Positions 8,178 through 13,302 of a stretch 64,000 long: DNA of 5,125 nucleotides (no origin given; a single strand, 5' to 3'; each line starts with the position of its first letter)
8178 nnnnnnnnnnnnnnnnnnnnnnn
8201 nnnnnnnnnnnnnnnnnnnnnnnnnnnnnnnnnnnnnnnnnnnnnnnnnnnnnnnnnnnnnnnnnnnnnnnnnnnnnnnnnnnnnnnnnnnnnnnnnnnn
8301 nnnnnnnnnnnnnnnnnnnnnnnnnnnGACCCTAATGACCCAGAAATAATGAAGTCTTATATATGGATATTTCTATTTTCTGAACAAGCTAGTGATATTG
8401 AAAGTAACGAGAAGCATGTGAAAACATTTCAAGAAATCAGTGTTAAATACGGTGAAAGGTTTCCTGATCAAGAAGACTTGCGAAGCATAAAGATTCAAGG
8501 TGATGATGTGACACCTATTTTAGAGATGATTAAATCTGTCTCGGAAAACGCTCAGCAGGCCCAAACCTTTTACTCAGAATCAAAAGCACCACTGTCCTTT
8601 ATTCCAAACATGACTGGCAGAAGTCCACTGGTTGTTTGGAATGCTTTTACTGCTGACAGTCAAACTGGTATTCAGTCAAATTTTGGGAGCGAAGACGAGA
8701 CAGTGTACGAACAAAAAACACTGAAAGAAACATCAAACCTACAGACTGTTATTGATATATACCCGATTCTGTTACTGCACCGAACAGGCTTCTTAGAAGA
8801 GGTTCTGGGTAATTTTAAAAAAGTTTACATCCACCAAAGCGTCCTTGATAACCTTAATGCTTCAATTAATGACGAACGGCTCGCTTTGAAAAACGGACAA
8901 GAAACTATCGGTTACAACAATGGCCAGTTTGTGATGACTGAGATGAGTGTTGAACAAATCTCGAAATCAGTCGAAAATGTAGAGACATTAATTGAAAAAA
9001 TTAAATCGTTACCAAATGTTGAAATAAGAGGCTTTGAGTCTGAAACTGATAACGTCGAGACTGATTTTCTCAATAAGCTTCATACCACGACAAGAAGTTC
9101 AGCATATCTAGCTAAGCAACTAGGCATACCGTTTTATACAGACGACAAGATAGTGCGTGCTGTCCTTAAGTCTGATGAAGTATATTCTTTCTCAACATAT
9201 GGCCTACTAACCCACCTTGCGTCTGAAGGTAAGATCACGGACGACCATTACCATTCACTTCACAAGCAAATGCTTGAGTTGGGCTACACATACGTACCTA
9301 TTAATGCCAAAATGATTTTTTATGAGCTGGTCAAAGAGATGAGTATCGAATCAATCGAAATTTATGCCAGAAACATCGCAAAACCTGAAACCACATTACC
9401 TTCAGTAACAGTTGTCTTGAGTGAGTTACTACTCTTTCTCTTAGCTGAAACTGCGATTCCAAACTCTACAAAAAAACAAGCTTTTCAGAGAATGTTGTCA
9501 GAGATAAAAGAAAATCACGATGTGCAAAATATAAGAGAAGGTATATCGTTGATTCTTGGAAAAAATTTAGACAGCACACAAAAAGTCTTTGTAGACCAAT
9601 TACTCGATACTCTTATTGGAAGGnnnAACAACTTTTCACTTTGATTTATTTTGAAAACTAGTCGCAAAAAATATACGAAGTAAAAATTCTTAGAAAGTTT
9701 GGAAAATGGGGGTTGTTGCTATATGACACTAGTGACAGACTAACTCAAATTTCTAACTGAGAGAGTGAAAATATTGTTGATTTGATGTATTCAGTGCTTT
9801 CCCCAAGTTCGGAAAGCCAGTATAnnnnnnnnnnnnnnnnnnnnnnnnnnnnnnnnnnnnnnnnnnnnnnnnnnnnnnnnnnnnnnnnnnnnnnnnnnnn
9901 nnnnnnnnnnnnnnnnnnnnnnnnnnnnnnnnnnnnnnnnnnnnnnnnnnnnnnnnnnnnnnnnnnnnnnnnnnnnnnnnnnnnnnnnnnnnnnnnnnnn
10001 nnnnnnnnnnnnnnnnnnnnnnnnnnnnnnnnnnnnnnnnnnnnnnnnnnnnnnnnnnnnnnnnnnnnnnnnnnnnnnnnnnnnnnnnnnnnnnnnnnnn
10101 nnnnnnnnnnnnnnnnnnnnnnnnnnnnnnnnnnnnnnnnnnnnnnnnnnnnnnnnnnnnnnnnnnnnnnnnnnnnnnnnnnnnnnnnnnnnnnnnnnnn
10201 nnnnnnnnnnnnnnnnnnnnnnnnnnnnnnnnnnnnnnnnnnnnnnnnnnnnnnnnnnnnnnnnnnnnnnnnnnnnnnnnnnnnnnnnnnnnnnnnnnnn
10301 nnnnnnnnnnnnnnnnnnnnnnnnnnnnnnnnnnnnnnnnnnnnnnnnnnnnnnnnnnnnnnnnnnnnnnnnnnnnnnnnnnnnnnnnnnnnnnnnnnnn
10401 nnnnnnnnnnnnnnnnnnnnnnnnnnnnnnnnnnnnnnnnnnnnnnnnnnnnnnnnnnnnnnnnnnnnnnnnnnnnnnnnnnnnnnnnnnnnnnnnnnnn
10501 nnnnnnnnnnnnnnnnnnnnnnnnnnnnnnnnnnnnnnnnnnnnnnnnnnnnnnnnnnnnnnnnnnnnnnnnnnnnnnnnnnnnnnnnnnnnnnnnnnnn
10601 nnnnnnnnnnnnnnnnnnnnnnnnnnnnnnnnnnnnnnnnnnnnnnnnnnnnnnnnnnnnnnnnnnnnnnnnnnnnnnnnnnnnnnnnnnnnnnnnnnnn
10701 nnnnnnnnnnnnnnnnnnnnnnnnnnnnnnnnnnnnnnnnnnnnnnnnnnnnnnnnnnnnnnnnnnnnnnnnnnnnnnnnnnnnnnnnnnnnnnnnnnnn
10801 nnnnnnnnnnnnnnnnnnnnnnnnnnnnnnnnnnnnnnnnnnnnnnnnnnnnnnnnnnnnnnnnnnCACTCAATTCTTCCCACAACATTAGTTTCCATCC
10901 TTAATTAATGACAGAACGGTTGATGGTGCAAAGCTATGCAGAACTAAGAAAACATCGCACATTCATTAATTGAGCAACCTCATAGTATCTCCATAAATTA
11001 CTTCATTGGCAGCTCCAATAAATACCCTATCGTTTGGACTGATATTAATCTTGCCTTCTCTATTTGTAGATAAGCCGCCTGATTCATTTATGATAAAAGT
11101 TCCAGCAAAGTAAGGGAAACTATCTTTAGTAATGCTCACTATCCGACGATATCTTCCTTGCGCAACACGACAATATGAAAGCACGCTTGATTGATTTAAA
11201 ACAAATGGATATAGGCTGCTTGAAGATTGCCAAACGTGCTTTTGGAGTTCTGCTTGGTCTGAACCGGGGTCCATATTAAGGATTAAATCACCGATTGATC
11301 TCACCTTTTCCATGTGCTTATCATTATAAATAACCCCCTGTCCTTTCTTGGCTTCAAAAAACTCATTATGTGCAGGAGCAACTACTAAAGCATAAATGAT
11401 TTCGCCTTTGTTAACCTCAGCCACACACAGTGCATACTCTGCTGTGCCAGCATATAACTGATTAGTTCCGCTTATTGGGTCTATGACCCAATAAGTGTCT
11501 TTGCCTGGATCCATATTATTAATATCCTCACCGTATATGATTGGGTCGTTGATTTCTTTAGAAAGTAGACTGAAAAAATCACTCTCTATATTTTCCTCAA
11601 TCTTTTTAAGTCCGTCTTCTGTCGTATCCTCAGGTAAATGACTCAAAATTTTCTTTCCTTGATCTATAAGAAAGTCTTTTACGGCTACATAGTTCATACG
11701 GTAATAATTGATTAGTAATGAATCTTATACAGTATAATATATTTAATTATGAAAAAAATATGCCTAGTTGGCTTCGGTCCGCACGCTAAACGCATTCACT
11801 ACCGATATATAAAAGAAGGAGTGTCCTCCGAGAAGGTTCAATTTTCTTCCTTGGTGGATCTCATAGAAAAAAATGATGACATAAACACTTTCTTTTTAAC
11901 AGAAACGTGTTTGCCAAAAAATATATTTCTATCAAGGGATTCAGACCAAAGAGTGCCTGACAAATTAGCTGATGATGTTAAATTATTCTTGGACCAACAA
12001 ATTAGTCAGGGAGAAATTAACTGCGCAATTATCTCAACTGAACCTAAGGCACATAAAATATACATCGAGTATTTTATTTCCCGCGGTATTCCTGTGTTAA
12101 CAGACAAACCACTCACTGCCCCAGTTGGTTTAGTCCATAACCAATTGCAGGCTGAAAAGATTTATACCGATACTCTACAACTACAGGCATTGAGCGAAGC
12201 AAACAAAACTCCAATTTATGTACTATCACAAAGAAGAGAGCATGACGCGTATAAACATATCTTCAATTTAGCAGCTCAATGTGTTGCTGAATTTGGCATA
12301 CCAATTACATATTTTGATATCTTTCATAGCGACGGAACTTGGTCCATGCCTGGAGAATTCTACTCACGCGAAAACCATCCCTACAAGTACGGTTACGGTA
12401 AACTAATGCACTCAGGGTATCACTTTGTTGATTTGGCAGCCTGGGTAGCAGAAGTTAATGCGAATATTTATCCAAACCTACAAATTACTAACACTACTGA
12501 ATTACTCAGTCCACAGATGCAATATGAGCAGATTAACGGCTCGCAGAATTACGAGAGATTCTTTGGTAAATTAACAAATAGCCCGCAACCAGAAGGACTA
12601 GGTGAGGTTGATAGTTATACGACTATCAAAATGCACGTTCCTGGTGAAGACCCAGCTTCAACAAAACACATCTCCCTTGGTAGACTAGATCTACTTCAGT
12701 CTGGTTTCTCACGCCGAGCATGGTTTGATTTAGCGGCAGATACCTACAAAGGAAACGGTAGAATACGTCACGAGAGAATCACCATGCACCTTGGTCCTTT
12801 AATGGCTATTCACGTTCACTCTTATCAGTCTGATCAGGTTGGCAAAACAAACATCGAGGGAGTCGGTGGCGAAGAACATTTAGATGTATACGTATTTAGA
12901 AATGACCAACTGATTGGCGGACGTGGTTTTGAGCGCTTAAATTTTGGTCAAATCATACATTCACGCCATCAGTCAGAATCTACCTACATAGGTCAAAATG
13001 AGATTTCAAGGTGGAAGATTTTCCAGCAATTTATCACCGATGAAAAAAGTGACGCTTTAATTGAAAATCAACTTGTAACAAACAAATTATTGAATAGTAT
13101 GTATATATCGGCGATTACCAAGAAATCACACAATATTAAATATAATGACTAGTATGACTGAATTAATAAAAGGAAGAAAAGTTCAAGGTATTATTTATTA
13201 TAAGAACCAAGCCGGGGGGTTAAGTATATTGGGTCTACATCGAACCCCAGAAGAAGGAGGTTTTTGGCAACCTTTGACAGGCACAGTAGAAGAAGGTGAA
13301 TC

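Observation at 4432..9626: Operon encoding an alpha/beta hydrolase, a DMT transporter and a 1197-aa Mrr-like nuclease-TPR protein (possible defence or sensor module)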

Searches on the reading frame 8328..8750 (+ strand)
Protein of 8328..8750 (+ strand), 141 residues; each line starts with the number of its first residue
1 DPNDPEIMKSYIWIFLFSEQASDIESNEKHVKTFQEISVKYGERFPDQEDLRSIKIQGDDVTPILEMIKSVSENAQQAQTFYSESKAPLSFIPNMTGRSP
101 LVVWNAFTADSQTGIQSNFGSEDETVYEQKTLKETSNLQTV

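Call 56: search_protein_families(library=pfam, proteins=[window:8328-8750:+], max_evalue=10)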
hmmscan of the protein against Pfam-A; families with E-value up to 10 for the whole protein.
seq(141 aa): 1 family
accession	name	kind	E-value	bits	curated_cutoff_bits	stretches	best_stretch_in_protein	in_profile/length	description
PF17412.7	VraX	-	0.085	13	25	1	31-61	19-49/55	Family of unknown function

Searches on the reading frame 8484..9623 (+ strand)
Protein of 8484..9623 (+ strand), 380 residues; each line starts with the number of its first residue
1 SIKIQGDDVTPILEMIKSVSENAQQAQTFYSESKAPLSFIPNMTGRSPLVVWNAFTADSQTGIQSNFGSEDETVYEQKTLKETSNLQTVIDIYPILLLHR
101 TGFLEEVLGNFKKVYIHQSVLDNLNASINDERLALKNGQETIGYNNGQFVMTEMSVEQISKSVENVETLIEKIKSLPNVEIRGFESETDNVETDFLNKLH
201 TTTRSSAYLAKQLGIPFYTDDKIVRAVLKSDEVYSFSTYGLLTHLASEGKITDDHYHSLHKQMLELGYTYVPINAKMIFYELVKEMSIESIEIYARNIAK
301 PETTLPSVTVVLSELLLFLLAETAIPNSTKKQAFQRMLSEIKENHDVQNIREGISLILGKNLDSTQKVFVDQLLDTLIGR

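Call 8: search_protein_families(library=pfam, proteins=[window:8484-9623:+], max_evalue=10)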
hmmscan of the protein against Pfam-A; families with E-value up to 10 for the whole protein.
seq(380 aa): 3 families
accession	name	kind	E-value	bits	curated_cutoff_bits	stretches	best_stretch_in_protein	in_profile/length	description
PF20698.3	PIN-TPR-GreABC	-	7e-19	68.9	27.8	1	89-227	1-135/138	PIN domain associated with the TPR-GreAB-C-PIN system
PF20881.2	G1_gp67_C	-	0.089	13.8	27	0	69-100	65-96/100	Phage G1 gp67, C-terminal domain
PF19903.4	DUF6376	-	0.55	11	27.3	1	120-176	58-116/116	Family of unknown function (DUF6376)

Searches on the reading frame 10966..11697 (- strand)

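Call 6: search_protein_families(library=pfam, proteins=[window:10966-11697:-], max_evalue=0.01)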
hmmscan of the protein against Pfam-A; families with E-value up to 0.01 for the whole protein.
window:10966-11697:- (243 aa): 1 family
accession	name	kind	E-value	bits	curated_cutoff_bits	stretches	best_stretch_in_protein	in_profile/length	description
PF00459.30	Inositol_P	-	7.3e-20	72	27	1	23-229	35-254/271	Inositol monophosphatase family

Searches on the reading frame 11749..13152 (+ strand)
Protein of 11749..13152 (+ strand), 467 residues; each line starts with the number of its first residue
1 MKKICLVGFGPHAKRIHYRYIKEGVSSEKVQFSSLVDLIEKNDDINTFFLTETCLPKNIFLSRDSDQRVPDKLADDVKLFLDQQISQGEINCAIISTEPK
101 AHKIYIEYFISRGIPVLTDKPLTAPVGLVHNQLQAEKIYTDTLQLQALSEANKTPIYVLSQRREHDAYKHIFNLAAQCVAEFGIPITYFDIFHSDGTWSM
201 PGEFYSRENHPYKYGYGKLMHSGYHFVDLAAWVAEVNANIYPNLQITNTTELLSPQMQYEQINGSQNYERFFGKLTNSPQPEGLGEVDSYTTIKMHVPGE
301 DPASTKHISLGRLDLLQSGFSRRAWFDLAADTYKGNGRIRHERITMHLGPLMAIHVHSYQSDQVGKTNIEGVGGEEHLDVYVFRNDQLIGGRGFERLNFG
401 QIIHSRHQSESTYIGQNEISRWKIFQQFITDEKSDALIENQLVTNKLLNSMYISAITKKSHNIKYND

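Call 6: search_protein_families(library=pfam, proteins=[window:11749-13152:+], max_evalue=0.01)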
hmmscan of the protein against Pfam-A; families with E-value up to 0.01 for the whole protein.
window:11749-13152:+ (467 aa): 1 family
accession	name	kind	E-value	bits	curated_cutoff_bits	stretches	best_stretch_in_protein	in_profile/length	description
PF01408.29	GFO_IDH_MocA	-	1.5e-05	26.1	24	1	81-136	54-109/120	Oxidoreductase family, NAD-binding Rossmann fold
